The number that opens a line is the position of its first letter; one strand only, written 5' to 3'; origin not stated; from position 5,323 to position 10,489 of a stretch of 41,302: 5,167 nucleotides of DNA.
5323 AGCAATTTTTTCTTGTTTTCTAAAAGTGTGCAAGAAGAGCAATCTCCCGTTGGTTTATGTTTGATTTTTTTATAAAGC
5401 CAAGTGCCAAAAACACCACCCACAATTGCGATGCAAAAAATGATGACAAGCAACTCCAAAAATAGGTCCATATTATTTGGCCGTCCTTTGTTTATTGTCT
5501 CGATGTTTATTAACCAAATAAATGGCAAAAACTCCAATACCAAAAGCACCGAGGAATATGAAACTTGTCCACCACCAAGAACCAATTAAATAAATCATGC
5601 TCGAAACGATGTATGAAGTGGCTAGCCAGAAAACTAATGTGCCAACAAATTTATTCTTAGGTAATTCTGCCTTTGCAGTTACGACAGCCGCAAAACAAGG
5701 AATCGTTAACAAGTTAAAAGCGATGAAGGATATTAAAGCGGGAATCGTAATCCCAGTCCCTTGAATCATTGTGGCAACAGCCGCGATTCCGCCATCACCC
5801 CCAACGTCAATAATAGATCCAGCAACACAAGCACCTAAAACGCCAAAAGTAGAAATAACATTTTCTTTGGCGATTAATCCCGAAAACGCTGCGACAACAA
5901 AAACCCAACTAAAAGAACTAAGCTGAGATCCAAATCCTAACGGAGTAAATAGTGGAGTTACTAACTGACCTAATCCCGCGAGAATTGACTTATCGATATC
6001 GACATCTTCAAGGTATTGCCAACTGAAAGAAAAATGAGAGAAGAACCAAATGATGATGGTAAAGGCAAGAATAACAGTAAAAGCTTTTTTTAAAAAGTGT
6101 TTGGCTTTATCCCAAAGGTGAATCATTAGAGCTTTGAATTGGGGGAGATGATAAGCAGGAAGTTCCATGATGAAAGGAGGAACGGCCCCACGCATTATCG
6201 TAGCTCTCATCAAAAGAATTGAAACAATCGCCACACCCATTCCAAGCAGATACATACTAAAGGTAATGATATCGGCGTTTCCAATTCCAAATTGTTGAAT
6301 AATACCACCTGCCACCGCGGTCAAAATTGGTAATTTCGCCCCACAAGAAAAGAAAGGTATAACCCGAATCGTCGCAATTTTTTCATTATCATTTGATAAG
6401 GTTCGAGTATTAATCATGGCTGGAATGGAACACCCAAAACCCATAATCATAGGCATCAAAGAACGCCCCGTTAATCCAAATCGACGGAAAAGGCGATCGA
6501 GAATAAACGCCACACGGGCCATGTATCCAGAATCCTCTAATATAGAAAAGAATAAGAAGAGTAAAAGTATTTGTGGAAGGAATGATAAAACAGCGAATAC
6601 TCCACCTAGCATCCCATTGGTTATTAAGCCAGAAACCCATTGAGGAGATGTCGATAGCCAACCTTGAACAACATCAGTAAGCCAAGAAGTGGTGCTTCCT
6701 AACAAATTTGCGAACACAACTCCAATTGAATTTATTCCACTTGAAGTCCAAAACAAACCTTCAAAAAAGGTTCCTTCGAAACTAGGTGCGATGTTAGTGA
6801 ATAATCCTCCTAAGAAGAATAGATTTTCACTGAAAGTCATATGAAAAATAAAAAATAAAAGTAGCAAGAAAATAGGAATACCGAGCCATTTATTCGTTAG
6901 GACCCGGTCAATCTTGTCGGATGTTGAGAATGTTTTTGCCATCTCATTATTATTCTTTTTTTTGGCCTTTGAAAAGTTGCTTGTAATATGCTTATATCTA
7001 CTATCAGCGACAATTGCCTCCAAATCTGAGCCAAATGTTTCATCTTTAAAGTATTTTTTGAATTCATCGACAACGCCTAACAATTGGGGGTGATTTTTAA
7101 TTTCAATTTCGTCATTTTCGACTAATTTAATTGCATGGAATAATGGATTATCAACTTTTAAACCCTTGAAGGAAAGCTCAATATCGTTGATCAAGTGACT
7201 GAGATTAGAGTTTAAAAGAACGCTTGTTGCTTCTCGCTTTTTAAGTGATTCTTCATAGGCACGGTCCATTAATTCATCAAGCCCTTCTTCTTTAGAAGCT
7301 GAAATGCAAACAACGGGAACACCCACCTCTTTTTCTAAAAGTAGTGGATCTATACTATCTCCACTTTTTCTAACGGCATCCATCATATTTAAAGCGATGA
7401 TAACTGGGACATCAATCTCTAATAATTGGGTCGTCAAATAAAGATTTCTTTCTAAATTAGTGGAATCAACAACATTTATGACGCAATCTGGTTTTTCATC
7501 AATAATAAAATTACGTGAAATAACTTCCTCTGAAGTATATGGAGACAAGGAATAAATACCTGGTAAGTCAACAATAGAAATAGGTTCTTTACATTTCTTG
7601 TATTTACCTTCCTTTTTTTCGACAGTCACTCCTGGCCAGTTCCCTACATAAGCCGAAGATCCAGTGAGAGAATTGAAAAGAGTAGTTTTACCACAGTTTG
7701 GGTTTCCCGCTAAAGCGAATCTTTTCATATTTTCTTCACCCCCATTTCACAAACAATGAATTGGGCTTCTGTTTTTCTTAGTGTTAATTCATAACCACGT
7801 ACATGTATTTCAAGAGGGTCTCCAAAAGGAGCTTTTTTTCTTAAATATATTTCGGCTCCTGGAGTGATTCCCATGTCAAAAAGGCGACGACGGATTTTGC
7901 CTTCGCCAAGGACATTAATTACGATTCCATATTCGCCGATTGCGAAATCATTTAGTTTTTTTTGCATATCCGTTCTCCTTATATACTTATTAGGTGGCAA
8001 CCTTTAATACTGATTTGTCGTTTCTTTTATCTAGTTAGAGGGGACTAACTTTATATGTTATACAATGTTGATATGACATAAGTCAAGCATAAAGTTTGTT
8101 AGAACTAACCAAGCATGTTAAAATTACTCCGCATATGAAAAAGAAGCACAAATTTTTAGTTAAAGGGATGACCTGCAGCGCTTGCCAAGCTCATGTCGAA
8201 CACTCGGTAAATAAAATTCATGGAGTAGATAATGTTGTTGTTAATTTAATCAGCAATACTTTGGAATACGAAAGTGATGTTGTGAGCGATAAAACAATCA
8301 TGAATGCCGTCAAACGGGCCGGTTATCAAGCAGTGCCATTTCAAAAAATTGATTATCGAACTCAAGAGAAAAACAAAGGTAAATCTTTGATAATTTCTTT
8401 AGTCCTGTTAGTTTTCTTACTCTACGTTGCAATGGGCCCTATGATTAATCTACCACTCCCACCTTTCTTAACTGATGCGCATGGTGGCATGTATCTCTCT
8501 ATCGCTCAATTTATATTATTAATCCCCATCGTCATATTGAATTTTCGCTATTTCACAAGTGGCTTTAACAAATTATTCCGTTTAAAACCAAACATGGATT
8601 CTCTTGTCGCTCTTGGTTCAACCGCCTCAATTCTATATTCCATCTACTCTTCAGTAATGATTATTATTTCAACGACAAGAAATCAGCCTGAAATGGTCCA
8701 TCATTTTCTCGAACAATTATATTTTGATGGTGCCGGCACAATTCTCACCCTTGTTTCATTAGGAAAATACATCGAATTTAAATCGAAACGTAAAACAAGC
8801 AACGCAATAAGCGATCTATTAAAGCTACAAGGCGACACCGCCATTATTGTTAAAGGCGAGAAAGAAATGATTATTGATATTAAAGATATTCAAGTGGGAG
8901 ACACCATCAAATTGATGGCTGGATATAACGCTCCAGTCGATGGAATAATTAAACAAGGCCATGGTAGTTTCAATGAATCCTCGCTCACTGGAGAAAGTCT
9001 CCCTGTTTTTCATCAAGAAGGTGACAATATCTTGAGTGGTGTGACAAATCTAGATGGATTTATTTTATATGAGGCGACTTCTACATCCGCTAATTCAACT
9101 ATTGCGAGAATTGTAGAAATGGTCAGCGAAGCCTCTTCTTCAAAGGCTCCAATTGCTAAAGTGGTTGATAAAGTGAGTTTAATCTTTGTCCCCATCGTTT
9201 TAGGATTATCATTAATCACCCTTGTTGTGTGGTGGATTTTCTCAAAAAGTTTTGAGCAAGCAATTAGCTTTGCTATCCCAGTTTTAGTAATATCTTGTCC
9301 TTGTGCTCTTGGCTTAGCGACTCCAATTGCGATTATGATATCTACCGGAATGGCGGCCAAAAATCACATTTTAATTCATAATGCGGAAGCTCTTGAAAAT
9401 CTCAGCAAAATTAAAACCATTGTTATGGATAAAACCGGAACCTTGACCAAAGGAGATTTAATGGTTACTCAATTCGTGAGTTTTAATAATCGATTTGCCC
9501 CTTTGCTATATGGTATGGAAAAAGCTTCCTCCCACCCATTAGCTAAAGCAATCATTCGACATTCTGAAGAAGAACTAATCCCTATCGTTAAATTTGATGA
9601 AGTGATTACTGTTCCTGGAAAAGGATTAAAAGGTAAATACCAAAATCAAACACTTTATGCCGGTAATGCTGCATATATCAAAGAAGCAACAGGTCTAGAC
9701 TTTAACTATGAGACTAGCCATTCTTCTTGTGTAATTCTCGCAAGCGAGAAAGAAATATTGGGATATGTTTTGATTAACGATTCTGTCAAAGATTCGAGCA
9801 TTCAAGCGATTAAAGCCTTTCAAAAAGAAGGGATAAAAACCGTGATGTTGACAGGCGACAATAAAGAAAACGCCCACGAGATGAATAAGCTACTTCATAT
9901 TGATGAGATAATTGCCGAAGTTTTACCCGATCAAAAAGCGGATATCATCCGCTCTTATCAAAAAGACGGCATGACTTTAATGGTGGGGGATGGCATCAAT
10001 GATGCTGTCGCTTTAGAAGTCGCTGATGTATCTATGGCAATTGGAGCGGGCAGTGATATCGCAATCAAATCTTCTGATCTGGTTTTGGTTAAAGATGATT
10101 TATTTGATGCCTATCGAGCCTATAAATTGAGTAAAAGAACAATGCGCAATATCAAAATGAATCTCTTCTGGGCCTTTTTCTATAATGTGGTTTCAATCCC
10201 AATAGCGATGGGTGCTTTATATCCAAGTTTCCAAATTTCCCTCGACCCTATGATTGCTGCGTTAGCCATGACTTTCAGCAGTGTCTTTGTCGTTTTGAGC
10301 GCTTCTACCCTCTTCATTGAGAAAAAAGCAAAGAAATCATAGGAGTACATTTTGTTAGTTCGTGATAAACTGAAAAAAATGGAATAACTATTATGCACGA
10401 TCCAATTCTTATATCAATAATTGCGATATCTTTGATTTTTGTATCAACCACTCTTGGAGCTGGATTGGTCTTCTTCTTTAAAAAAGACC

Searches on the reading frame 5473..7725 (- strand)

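Call 9: search_protein_families(library=pfam, proteins=[window:5473-7725:-], max_evalue=0.001)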
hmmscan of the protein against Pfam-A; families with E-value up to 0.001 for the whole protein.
window:5473-7725:- (750 aa): 8 families
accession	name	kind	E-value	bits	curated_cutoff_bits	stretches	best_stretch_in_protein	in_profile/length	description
PF02421.24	FeoB_N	-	1.5e-66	223.1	27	1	2-155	2-155/156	Ferrous iron transport protein B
PF07670.19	Gate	-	1.6e-34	118.9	29.6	2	379-473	1-102/104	Nucleoside recognition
PF01926.29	MMR_HSR1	-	5.6e-21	75.2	21.9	1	3-113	2-112/113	50S ribosome-binding GTPase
PF07664.17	FeoB_C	-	2e-17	63.1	26.6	1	489-540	2-54/54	Ferrous iron transport protein B C terminus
PF17910.6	FeoB_Cyto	-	4.6e-06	27.4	23.4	1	178-251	8-85/90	FeoB cytosolic helical domain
PF09439.16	SRPRB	-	8.3e-06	25.7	25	1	2-102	5-96/178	Signal recognition particle receptor beta subunit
PF00009.33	GTP_EFTU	-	1e-05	25.6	26.5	1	32-156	54-182/188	Elongation factor Tu GTP binding domain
PF04548.22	AIG1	-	0.00095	19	27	0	4-90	4-95/212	AIG1 family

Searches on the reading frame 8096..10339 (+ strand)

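Call 9: search_protein_families(library=pfam, proteins=[window:8096-10339:+], max_evalue=0.001)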
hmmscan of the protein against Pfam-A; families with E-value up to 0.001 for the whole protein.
window:8096-10339:+ (748 aa): 4 families
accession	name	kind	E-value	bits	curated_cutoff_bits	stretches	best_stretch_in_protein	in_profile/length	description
PF00122.25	E1-E2_ATPase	-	2.6e-48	164.4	28.1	1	245-423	3-181/181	E1-E2 ATPase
PF00702.32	Hydrolase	-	1.2e-29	104.5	26.4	1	439-644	1-191/191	haloacid dehalogenase-like hydrolase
PF00403.32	HMA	-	2.4e-11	44.3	24.8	1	20-78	2-62/62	Heavy-metal-associated domain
PF08282.18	Hydrolase_3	-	3.2e-05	24.2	20.9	0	626-665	205-244/255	haloacid dehalogenase-like hydrolase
